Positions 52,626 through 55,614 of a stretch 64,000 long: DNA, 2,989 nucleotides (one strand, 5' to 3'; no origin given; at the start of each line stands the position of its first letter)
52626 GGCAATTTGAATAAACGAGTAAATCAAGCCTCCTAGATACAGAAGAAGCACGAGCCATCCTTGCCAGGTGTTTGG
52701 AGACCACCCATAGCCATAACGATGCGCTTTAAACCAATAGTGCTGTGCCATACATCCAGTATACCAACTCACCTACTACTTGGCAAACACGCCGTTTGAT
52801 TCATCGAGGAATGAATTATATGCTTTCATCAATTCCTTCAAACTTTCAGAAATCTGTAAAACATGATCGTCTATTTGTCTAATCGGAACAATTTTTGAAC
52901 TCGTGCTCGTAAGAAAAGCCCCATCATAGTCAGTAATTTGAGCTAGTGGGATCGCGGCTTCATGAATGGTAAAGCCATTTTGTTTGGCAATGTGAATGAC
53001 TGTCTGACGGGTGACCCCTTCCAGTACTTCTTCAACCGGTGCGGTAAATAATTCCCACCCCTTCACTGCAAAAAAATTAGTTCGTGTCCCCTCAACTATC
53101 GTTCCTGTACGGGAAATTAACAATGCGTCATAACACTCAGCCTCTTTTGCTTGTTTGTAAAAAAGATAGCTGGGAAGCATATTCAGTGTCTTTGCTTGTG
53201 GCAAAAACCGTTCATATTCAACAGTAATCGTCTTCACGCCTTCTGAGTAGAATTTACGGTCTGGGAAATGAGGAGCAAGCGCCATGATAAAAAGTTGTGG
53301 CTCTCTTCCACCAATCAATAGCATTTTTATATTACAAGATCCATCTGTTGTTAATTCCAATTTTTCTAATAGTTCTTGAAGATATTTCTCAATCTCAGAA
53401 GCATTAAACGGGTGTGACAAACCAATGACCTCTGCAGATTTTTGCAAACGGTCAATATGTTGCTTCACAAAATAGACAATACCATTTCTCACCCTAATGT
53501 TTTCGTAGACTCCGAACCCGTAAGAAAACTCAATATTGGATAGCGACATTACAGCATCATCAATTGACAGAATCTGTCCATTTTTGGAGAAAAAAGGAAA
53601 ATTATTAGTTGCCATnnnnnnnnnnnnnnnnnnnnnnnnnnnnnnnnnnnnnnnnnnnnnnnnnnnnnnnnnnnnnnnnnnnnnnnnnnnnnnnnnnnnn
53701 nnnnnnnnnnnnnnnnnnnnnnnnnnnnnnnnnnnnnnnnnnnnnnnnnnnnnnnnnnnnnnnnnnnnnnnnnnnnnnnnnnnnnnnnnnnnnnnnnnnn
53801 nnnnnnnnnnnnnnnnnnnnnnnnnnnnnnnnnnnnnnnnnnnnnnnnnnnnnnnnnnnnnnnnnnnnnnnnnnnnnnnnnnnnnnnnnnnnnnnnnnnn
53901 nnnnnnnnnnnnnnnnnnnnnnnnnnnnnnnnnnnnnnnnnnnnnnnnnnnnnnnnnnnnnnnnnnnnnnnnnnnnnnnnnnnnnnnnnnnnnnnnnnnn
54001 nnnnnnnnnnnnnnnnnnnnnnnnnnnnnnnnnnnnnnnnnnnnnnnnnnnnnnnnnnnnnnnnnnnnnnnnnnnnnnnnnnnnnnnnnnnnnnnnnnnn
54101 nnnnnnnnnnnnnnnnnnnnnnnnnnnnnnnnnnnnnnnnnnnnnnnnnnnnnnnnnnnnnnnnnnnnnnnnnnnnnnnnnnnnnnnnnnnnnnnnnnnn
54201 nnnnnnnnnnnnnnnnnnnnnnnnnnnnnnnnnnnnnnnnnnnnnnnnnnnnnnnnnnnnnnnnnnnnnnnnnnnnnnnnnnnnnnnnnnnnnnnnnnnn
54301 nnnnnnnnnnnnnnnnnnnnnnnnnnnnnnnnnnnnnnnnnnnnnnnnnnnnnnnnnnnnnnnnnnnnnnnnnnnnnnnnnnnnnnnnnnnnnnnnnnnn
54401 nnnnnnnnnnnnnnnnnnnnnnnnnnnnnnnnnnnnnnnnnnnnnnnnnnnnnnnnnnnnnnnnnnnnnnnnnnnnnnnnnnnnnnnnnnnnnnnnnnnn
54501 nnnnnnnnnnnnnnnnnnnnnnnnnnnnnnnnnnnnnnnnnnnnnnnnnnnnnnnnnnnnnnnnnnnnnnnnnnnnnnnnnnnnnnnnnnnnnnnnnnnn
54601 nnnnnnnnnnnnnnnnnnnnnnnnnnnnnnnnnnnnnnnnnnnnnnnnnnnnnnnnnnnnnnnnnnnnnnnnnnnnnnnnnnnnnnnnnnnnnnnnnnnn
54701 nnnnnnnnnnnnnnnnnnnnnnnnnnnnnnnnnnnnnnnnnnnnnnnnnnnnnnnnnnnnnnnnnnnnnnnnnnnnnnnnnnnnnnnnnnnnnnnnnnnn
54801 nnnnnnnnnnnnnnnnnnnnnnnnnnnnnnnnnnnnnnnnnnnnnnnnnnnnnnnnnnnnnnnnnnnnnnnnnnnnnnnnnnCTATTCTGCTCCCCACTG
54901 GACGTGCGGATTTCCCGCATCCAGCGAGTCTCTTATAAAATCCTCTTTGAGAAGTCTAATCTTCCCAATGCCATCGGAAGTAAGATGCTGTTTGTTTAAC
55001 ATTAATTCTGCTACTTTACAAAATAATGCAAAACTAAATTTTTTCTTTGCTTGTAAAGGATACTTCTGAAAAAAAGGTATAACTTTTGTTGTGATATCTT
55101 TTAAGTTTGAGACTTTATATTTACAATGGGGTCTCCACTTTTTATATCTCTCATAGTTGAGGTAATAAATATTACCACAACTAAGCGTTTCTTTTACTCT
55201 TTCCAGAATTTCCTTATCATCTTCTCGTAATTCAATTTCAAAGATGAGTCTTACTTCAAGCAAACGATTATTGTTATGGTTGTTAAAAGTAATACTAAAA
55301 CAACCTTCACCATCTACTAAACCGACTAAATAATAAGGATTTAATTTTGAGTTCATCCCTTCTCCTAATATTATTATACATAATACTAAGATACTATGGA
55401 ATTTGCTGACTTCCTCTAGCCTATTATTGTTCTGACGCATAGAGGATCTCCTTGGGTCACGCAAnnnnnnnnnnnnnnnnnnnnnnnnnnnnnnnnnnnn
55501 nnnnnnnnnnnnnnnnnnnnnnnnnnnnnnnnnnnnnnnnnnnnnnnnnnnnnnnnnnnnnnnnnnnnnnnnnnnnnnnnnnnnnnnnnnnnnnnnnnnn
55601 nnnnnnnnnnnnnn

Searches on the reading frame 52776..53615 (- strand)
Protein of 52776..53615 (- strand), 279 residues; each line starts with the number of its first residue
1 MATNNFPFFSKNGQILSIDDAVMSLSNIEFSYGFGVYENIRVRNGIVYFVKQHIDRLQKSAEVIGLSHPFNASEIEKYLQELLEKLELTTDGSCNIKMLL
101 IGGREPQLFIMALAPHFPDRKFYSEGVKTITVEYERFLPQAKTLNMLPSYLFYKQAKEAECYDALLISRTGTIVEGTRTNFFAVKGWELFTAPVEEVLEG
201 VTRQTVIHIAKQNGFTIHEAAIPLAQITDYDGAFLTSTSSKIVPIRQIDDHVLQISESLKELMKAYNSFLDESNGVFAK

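Call 53: search_protein_families(library=pfam, max_evalue=0.001, proteins=[window:52776-53615:-])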
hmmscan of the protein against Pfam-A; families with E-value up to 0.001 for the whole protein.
window:52776-53615:- (279 aa): 1 family
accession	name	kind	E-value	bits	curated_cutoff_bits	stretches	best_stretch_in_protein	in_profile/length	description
PF01063.24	Aminotran_4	-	1.1e-49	169.7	28.5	1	35-248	1-223/223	Amino-transferase class IV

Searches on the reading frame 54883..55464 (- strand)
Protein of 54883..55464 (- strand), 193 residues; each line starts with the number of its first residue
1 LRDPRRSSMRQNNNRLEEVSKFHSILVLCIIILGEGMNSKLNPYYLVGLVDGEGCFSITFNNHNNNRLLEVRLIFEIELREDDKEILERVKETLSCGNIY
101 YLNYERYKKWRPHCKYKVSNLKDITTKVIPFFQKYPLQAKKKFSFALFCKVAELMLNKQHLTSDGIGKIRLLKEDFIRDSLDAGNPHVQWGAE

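Call 53: search_protein_families(library=pfam, max_evalue=0.001, proteins=[window:54883-55464:-])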
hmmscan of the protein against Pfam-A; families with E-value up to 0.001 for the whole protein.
window:54883-55464:- (193 aa): 1 family
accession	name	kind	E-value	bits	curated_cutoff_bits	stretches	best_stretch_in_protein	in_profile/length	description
PF00961.24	LAGLIDADG_1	-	1.1e-23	84.5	23.1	1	46-151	1-101/102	LAGLIDADG endonuclease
